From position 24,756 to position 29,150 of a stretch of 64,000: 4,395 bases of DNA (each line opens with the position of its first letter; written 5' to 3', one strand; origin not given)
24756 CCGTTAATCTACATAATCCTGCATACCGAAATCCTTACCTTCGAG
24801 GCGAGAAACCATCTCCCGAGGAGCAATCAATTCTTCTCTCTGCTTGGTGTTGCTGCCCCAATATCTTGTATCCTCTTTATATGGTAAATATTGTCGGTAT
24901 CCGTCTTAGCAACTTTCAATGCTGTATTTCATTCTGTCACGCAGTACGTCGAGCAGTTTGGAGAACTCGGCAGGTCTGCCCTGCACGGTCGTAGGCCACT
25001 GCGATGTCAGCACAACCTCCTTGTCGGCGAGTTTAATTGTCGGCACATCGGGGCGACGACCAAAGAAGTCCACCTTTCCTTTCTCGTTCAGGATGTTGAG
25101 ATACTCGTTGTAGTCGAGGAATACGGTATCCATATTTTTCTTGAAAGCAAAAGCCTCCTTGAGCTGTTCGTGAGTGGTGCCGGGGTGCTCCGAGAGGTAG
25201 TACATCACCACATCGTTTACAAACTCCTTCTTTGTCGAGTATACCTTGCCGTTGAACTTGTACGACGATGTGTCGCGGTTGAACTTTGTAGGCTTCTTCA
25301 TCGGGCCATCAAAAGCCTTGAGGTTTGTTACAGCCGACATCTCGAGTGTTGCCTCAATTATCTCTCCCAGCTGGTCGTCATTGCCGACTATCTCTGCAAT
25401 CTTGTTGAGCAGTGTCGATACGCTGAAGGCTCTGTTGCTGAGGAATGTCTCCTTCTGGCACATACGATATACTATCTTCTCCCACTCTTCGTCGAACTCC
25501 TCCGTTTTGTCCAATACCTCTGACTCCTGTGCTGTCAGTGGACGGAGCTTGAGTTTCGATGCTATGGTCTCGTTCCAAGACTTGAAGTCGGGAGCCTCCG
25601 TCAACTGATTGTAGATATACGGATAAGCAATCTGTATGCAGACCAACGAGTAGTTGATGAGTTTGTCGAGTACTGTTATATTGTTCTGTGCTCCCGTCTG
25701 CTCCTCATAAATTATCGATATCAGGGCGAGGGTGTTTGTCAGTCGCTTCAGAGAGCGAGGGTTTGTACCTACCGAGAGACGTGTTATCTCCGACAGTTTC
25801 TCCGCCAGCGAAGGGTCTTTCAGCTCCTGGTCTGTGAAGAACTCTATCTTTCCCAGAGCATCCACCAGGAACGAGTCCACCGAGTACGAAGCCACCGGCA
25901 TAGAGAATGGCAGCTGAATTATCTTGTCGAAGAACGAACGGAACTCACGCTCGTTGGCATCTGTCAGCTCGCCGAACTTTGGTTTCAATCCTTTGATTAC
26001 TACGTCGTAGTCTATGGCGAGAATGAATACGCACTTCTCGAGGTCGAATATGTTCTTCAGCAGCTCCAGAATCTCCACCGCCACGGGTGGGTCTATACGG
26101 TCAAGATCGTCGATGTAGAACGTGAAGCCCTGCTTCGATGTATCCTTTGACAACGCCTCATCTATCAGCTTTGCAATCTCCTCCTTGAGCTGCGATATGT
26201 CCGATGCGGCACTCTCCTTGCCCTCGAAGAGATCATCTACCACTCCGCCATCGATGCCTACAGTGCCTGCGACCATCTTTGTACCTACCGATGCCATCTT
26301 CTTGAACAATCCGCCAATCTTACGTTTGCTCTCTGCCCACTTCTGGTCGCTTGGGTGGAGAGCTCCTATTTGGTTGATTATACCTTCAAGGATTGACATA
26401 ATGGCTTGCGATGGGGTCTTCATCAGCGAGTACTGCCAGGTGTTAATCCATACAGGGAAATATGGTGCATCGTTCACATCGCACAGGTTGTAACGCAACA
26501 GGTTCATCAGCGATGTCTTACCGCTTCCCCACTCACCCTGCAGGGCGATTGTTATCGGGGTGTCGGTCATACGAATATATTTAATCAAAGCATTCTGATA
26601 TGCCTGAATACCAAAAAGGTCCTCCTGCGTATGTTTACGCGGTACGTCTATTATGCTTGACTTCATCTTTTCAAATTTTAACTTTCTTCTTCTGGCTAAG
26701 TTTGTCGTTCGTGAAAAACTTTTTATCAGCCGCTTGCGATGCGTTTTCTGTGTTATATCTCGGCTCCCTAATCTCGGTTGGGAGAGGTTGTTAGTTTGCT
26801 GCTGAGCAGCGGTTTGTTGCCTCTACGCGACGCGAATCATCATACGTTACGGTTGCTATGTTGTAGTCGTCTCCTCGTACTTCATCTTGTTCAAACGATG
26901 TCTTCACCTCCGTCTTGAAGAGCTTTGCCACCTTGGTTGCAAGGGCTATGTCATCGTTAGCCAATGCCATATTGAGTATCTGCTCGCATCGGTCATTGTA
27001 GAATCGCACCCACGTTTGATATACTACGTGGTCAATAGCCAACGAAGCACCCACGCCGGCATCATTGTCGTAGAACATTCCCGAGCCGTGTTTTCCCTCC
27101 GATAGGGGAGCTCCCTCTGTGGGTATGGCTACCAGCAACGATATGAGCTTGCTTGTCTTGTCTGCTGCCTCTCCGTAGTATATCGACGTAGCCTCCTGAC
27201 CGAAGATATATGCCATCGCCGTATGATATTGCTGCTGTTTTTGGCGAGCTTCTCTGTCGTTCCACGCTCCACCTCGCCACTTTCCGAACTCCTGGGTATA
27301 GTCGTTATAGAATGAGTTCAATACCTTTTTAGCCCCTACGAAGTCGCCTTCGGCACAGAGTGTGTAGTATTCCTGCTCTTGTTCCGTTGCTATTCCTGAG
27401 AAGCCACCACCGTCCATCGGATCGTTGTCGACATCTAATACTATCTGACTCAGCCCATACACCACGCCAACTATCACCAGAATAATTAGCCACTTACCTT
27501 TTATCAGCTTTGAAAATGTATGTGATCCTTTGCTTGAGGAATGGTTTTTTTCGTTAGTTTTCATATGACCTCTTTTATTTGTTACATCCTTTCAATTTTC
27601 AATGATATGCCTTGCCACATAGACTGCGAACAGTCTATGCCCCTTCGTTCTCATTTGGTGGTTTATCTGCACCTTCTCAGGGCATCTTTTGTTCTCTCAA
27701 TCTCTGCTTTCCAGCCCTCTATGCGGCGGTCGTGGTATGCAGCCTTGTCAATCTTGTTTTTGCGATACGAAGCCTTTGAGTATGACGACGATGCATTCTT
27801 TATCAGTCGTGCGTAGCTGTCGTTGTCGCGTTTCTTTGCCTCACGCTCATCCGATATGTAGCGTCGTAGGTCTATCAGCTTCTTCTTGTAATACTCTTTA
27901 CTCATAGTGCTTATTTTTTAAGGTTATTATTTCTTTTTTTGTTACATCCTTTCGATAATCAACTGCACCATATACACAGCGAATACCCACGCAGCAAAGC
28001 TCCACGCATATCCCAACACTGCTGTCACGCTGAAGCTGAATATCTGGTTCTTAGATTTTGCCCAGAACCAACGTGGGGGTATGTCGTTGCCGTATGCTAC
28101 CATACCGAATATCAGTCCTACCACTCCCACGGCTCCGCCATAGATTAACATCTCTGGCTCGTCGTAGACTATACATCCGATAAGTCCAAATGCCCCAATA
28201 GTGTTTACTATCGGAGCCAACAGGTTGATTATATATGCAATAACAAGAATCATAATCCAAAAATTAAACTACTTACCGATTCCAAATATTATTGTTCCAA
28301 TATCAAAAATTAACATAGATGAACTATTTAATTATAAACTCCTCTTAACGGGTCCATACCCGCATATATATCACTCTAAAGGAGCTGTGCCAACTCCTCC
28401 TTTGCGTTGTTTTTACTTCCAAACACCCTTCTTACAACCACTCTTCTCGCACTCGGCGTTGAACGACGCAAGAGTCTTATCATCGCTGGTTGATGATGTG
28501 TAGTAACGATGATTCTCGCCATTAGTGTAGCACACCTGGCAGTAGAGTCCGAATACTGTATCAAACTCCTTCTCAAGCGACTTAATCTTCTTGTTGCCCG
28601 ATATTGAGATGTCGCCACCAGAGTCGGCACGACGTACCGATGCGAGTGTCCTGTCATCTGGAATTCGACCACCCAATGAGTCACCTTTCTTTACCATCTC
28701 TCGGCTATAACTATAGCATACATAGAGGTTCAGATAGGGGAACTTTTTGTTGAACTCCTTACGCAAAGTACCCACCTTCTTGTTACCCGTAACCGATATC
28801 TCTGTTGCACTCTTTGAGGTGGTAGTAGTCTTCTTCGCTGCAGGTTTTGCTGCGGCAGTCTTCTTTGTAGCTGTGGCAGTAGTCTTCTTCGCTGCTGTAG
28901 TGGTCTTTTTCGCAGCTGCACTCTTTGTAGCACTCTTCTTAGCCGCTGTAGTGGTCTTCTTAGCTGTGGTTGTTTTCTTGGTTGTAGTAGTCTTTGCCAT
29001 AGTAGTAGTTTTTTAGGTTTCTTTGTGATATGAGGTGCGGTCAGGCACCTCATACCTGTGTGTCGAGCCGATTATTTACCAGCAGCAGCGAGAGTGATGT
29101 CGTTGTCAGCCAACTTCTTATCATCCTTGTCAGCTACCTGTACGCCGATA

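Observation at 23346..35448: Repeat-bounded 12-kb island: a co-directional, membrane-centred gene array (kinase, OmpA-like, TerB-like, PD-(D/E)xK-like, KAP NTPase, voltage-gated-type channel, small-protein paralogs)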

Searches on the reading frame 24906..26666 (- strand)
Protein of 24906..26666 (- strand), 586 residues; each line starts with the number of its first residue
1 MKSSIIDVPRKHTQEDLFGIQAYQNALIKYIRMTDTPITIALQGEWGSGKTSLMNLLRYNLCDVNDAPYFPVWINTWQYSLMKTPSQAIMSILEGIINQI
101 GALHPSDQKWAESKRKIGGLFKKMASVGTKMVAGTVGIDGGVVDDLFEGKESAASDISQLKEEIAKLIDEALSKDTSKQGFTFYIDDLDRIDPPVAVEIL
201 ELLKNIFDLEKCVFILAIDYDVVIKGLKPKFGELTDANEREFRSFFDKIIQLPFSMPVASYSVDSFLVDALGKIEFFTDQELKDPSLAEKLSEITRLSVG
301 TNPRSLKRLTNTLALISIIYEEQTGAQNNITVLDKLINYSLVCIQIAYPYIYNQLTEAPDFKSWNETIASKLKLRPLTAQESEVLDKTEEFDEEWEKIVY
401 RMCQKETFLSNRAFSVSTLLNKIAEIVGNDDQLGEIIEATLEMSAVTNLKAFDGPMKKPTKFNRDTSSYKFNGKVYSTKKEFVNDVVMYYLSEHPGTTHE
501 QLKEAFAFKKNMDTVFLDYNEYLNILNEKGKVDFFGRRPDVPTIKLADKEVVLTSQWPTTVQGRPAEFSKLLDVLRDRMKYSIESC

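Call 9: search_protein_families(library=pfam, max_evalue=0.1, proteins=[window:24906-26666:-])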
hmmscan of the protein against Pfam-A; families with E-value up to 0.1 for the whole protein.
window:24906-26666:- (586 aa): 6 families
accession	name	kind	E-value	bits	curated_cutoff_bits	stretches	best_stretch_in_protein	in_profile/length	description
PF07693.20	KAP_NTPase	-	1.7e-36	126.5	20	1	22-316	3-289/293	KAP family P-loop domain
PF13191.12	AAA_16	-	4.2e-05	24.6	32.6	1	39-198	26-151/167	AAA ATPase domain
PF13401.12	AAA_22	-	0.00098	19.9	27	1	40-218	8-122/130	AAA domain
PF24883.2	NPHP3_N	-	0.0093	16.6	24.8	0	151-211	96-154/164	Nephrocystin 3, N-terminal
PF24100.1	DUF7381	-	0.02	15.8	27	1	461-527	12-76/121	Domain of unknown function (DUF7381)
PF07728.20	AAA_5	-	0.026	15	22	0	41-73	3-32/139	AAA domain (dynein-related subfamily)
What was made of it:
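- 24906..26666 (-): 586-aa KAP-family P-loop NTPase. Its C-terminal ~120-aa domain is weakly similar to the OmpA-like N-domain. Accessory gene, found in 26 of 89 loci. KAP_NTPase 1.7e-36 (call 9).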

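Call 11: search_protein_families(library=padloc, max_evalue=0.01, proteins=[window:24906-26666:-])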
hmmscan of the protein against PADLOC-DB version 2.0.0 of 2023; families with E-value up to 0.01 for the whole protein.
window:24906-26666:- (586 aa): 8 families
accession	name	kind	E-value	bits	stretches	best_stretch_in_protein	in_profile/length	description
PDLC02361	PifA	-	5.3e-33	112.5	1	5-315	6-315/720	PifA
PDLC04959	PDC-S20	-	1.2e-31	108.8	1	12-359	15-360/464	-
PDLC02209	QatA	-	1.3e-23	81.5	2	150-258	178-283/646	-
PDLC04958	PDC-S20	-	8.6e-22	76.1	1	34-435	25-428/458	-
PDLC04957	PDC-S20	-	2.7e-17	61.4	1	27-316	20-312/446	-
PDLC04956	PDC-S20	-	1.7e-15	55.4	1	42-389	38-386/450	-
PDLC02210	QatA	-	5.6e-15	52.9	2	149-260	179-281/593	-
PDLC02741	PbeC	-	0.0028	14.2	1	21-86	13-77/644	PbeC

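Call 17: find_encoding_contigs(protein=window:24906-26666:-, flank=10000, max_places=10)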
Protein window:24906-26666:- (586 aa): 23 contigs read that carry it; 2 places shown.
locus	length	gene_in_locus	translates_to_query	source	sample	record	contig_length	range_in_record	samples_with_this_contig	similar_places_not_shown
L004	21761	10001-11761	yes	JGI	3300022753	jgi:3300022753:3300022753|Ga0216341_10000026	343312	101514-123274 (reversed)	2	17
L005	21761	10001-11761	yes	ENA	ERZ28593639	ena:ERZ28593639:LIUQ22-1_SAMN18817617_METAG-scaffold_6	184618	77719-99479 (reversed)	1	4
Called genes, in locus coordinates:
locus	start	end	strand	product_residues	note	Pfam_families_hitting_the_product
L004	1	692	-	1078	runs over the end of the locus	PF13620:CarboxypepD_reg, PF13715:CarbopepD_reg_2, PF07715:Plug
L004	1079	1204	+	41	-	-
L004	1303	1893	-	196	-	-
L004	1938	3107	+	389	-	PF00069:Pkinase, PF07714:PK_Tyr_Ser-Thr, PF01163:RIO1 (faint), PF06293:Kdo (weak), PF03109:ABC1 (weak), PF01636:APH (faint)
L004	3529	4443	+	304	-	-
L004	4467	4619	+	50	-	-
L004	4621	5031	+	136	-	PF05099:TerB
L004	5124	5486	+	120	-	-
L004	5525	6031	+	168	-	-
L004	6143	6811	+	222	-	-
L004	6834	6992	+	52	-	-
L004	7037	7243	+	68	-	-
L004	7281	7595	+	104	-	-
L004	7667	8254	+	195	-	-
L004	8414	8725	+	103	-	-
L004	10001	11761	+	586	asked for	PF07693:KAP_NTPase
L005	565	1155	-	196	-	-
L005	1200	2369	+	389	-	PF00069:Pkinase, PF07714:PK_Tyr_Ser-Thr, PF06293:Kdo (weak), PF03109:ABC1 (weak), PF01636:APH (faint)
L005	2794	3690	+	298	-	-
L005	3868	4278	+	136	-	PF05099:TerB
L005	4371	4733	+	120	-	-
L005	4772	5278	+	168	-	-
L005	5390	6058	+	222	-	-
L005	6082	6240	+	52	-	-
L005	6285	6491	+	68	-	-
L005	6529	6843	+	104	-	-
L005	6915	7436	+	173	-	PF14903:WG_beta_rep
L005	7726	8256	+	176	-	-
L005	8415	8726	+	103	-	-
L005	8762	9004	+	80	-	-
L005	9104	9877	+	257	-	-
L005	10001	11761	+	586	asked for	PF07693:KAP_NTPase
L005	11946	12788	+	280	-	PF00520:Ion_trans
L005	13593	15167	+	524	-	PF13149:Mfa_like_1, PF16391:DUF5000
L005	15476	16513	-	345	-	PF07396:Porin_O_P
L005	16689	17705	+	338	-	PF01073:3Beta_HSD, PF01370:Epimerase, PF02719:Polysacc_synt_2, PF04321:RmlD_sub_bind, PF07993:NAD_binding_4 (faint), PF13460:NAD_binding_10 (weak), PF16363:GDP_Man_Dehyd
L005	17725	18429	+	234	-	-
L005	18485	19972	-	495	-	PF03772:Competence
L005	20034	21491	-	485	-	PF03601:Cons_hypoth698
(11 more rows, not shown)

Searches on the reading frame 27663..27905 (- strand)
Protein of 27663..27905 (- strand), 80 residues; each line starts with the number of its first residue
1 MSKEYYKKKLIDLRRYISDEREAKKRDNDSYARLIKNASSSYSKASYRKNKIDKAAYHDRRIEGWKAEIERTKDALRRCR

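Call 9: search_protein_families(library=pfam, max_evalue=0.1, proteins=[window:27663-27905:-])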
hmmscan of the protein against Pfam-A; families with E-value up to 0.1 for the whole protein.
window:27663-27905:- (80 aa): 0 families

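Call 11: search_protein_families(library=padloc, max_evalue=0.01, proteins=[window:27663-27905:-])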
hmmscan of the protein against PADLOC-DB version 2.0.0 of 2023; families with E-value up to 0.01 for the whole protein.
window:27663-27905:- (80 aa): 0 families

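Call 18: search_protein_families(library=ncbifam, max_evalue=0.1, proteins=[window:27663-27905:-])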
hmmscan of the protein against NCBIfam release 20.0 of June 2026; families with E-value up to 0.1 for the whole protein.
window:27663-27905:- (80 aa): 0 families

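Call 19: search_protein_families(library=phrogs, max_evalue=0.01, proteins=[window:27663-27905:-])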
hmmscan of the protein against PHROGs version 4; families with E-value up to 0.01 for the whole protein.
window:27663-27905:- (80 aa): 0 families

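Call 88: search_solved_structures(query=A4, max_evalue=10)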
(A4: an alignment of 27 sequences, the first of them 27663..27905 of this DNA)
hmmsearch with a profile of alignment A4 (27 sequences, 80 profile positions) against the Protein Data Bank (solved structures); distinct sequences matched with E-value up to 10: 9.
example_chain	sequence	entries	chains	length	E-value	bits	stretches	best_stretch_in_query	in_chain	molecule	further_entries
7wbn_A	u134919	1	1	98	0.0082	19.6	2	52-80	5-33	RevCC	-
1gmj_A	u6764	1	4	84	0.026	18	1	38-80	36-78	ATPASE INHIBITOR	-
1ohh_H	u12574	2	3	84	0.13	15.7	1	38-80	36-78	ATPase inhibitor, mitochondrial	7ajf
1hf9_A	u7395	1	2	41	0.15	15.5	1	49-80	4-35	ATPASE INHIBITOR (MITOCHONDRIAL)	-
6j5i_J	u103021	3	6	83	0.18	15.3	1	38-80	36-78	ATPase inhibitor, mitochondrial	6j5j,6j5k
9vpb_AJ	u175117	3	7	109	0.21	15.1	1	38-80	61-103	ATPase inhibitor, mitochondrial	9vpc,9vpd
9bxu_J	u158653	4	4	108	0.57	13.7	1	38-80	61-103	ATPase inhibitor, mitochondrial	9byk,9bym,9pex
7wu7_4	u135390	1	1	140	0.82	13.2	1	33-78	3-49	Prefoldin subunit 4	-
6hdh_A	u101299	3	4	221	1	12.8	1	2-40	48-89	Beta-phosphoglucomutase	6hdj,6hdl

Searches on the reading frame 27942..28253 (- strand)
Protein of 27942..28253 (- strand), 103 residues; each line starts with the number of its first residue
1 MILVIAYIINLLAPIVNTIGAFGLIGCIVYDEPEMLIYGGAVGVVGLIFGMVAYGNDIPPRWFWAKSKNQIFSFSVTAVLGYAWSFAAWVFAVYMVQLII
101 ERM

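Call 9: search_protein_families(library=pfam, max_evalue=0.1, proteins=[window:27942-28253:-])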
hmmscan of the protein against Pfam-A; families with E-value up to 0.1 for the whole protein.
window:27942-28253:- (103 aa): 1 family
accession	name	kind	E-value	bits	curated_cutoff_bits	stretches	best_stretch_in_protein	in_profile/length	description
PF02466.24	Tim17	-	0.011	16.5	32.7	1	40-102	10-72/111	Tim17/Tim22/Tim23/Pmp24 family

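Call 11: search_protein_families(library=padloc, max_evalue=0.01, proteins=[window:27942-28253:-])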
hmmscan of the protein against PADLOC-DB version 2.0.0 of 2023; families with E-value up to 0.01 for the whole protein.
window:27942-28253:- (103 aa): 0 families

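Call 18: search_protein_families(library=ncbifam, max_evalue=0.1, proteins=[window:27942-28253:-])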
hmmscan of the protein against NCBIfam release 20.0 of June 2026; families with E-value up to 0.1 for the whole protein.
window:27942-28253:- (103 aa): 0 families

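Call 19: search_protein_families(library=phrogs, max_evalue=0.01, proteins=[window:27942-28253:-])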
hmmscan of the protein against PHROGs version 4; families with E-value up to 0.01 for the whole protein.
window:27942-28253:- (103 aa): 0 families

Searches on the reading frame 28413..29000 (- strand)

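Call 9: search_protein_families(library=pfam, max_evalue=0.1, proteins=[window:28413-29000:-])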
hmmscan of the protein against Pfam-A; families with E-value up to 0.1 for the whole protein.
window:28413-29000:- (195 aa): 0 families

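Call 11: search_protein_families(library=padloc, max_evalue=0.01, proteins=[window:28413-29000:-])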
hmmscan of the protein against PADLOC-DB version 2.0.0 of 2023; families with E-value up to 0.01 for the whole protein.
window:28413-29000:- (195 aa): 0 families

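Call 18: search_protein_families(library=ncbifam, max_evalue=0.1, proteins=[window:28413-29000:-])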
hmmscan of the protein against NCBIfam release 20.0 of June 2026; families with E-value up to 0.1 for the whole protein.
window:28413-29000:- (195 aa): 2 families
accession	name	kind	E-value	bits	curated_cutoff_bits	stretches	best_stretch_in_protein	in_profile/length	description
NF005846.3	PRK07764.1-6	equivalog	0.037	13.1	625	1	13-69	480-536/628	DNA polymerase III subunit gamma and tau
NF038052.1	histone_lik_HC2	exception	0.058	13.6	135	0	2-68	76-146/201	histone H1-like DNA-binding protein Hc2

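Call 19: search_protein_families(library=phrogs, max_evalue=0.01, proteins=[window:28413-29000:-])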
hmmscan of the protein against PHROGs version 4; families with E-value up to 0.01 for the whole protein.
window:28413-29000:- (195 aa): 0 families
